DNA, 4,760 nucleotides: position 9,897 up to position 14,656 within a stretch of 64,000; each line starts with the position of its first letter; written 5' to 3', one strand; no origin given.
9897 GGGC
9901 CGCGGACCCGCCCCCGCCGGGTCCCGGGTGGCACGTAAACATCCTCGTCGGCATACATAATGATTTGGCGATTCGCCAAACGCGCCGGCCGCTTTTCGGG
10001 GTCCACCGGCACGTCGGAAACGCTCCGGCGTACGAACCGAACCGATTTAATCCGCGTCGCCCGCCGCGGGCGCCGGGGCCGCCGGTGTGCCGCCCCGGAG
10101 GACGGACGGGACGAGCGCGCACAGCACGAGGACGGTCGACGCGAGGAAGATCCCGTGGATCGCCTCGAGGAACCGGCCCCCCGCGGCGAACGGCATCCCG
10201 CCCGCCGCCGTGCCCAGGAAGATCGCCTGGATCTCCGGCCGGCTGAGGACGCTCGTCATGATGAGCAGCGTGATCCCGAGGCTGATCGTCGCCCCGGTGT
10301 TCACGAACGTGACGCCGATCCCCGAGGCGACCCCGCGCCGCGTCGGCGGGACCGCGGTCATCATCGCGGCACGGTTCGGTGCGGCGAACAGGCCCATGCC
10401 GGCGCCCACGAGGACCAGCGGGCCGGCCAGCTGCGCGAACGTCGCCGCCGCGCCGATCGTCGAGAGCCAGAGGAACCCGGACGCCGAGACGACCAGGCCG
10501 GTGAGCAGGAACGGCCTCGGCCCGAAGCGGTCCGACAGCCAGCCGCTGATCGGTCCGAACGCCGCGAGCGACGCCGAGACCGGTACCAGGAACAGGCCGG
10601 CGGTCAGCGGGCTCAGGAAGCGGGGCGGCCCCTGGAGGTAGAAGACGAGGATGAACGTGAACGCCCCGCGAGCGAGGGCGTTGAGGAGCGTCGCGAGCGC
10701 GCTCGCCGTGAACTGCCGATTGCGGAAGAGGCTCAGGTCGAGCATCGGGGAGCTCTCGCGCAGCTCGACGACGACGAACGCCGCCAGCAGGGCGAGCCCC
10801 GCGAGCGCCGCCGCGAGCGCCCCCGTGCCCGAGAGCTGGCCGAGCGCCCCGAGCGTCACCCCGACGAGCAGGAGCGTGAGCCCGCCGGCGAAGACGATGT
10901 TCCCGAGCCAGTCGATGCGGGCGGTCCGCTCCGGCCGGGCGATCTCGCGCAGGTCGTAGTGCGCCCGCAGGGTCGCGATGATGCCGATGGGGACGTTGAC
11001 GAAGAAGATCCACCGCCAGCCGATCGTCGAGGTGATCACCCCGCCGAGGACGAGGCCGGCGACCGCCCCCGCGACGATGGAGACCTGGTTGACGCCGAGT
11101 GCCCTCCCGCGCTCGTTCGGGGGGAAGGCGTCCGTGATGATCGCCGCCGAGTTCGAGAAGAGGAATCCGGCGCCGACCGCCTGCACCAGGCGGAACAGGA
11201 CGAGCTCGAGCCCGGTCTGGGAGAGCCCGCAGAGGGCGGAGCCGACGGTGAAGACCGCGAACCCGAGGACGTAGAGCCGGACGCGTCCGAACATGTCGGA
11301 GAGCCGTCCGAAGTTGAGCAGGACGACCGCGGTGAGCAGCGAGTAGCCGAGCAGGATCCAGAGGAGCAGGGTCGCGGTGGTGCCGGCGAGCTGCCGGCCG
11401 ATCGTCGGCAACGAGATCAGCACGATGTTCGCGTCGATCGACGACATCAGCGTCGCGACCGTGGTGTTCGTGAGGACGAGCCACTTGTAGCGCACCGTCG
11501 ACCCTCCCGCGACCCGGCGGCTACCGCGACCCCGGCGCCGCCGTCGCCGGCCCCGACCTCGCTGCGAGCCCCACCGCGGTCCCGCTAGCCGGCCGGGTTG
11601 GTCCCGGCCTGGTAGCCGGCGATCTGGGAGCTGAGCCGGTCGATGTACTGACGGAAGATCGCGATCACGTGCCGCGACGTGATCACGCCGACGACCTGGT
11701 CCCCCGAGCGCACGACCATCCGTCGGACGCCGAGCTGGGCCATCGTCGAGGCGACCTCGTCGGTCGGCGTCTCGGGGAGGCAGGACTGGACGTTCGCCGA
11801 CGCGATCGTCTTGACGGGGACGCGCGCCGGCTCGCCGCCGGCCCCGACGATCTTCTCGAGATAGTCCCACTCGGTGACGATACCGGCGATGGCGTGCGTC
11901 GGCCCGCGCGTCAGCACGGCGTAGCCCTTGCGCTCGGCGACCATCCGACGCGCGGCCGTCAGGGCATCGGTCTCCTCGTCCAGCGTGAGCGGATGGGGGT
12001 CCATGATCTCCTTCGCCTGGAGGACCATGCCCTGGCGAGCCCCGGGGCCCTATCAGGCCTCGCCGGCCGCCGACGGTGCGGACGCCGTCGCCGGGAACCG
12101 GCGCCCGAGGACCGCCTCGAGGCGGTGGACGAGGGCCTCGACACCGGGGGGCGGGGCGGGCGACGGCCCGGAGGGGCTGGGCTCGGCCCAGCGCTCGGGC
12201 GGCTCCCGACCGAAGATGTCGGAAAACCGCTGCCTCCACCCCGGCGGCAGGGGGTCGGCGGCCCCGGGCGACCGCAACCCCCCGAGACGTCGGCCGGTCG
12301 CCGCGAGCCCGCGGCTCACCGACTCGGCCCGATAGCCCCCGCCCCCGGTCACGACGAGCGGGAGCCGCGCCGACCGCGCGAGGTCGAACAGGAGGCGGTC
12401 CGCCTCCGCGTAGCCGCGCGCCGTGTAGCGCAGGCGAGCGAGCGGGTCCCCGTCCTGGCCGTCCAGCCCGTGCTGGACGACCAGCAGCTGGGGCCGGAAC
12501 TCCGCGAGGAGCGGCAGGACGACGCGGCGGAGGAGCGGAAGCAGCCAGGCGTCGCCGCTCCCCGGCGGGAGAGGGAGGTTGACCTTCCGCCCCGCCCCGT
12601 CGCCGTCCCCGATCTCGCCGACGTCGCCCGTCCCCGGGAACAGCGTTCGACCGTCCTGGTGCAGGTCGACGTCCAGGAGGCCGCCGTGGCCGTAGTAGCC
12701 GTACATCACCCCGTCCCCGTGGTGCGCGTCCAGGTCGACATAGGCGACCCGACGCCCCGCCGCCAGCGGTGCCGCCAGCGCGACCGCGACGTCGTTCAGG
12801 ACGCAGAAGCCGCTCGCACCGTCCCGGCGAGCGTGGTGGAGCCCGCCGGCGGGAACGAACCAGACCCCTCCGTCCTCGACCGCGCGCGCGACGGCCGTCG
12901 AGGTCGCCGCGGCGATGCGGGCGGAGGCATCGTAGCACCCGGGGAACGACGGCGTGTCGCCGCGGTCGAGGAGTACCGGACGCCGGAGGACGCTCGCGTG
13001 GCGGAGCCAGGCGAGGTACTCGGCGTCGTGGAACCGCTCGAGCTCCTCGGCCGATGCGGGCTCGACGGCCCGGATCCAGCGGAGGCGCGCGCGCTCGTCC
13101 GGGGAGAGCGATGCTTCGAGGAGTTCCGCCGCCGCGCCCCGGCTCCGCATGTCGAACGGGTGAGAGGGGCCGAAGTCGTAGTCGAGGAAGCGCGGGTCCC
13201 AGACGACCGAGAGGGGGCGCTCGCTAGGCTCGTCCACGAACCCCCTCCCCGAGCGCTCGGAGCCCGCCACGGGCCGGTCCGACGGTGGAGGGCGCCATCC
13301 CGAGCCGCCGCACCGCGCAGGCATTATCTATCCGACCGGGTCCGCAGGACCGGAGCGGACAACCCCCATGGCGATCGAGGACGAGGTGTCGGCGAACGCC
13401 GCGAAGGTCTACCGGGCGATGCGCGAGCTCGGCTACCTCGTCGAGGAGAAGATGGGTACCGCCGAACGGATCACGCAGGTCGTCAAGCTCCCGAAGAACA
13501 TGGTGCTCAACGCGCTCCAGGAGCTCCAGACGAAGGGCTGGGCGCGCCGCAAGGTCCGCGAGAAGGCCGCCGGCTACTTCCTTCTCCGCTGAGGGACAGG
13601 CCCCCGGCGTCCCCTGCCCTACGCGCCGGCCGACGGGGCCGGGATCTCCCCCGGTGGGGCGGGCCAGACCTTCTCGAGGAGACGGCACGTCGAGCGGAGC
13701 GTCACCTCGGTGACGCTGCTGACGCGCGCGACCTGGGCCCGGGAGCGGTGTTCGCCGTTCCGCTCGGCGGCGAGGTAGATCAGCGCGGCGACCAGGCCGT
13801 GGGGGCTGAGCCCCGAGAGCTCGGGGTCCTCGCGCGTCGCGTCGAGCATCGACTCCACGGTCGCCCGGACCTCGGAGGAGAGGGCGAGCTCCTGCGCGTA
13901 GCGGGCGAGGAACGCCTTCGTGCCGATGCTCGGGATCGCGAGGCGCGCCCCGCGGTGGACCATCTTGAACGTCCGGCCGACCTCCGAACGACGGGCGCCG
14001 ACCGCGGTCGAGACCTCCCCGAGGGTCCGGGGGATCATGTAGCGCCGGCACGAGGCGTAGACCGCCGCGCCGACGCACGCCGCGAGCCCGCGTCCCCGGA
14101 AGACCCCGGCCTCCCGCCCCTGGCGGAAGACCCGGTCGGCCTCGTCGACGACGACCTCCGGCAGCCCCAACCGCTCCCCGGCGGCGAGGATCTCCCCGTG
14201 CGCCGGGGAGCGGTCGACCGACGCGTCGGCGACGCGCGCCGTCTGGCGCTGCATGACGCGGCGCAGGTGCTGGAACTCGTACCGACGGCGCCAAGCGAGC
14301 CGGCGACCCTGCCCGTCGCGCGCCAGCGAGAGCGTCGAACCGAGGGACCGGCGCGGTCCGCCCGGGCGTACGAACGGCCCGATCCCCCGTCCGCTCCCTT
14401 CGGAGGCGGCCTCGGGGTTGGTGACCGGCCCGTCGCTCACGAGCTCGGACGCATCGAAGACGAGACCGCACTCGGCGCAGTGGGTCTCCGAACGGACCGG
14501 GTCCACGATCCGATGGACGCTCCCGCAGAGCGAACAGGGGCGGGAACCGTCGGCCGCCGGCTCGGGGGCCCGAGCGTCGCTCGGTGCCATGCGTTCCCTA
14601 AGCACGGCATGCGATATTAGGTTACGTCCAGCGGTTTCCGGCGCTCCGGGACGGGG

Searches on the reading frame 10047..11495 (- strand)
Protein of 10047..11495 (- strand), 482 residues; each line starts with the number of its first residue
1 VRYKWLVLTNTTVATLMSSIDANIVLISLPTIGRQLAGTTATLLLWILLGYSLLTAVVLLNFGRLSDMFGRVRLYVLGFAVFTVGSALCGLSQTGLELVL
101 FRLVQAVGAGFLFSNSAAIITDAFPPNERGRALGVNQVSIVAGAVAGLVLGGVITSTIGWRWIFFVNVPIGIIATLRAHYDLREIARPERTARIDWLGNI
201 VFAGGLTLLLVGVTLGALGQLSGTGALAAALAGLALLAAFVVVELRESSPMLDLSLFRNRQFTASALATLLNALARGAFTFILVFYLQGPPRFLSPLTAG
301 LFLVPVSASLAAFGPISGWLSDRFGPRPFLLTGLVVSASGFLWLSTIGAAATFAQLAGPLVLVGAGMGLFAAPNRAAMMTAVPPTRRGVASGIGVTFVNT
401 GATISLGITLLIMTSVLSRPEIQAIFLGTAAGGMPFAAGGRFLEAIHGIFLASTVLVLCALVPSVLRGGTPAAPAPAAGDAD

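Call 56: search_protein_families(library=pfam, proteins=[window:10047-11495:-], max_evalue=0.0001)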
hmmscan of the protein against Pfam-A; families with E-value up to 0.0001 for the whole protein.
window:10047-11495:- (482 aa): 3 families
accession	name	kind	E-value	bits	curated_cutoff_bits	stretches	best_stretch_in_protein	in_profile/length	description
PF07690.21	MFS_1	-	9e-42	143.7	33.4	2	13-234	3-234/347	Major Facilitator Superfamily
PF00083.30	Sugar_tr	-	4.9e-11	42.6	22.3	1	40-174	44-184/452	Sugar (and other) transporter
PF06609.19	TRI12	-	2.1e-07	30.2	23.2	1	51-261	87-310/599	Fungal trichothecene efflux pump (TRI12)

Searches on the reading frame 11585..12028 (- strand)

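Call 56: search_protein_families(library=pfam, proteins=[window:11585-12028:-], max_evalue=0.0001)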
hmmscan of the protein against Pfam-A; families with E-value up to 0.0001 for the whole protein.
window:11585-12028:- (147 aa): 1 family
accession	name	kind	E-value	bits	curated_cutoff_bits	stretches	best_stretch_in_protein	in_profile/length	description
PF00571.33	CBS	-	2.4e-17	63.4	24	2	72-124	1-54/57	CBS domain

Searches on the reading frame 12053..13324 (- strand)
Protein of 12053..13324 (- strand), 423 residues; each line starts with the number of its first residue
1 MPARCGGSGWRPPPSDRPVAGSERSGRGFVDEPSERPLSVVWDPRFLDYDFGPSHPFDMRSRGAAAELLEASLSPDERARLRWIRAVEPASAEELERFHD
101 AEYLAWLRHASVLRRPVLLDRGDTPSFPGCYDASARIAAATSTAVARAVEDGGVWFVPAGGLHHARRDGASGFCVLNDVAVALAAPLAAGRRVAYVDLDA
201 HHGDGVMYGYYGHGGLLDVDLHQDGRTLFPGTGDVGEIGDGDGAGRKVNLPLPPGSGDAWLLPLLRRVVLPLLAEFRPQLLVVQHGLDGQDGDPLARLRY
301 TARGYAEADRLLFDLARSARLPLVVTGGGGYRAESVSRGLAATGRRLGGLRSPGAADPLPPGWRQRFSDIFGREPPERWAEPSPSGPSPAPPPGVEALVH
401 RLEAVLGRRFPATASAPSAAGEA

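Call 53: find_encoding_contigs(protein=window:12053-13324:-, flank=10000, max_places=1)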
Protein window:12053-13324:- (423 aa): no gene with exactly this product is on record in the collection.

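Call 57: search_protein_families(library=pfam, proteins=[window:12053-13270:-], max_evalue=0.0001)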
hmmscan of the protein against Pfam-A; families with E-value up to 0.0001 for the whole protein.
window:12053-13270:- (405 aa): 1 family
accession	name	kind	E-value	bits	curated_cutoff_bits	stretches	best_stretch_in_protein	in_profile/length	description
PF00850.24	Hist_deacetyl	-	7.1e-68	229.6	27.9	1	47-324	11-293/298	Histone deacetylase domain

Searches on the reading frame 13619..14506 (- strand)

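Call 57: search_protein_families(library=pfam, proteins=[window:13619-14506:-], max_evalue=0.0001)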
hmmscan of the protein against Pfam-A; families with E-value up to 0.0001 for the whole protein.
window:13619-14506:- (295 aa): 1 family
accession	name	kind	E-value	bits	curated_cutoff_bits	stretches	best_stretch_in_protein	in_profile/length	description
PF00382.24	TFIIB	-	3.5e-27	94.7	23.6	2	195-278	7-90/92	Transcription factor TFIIB repeat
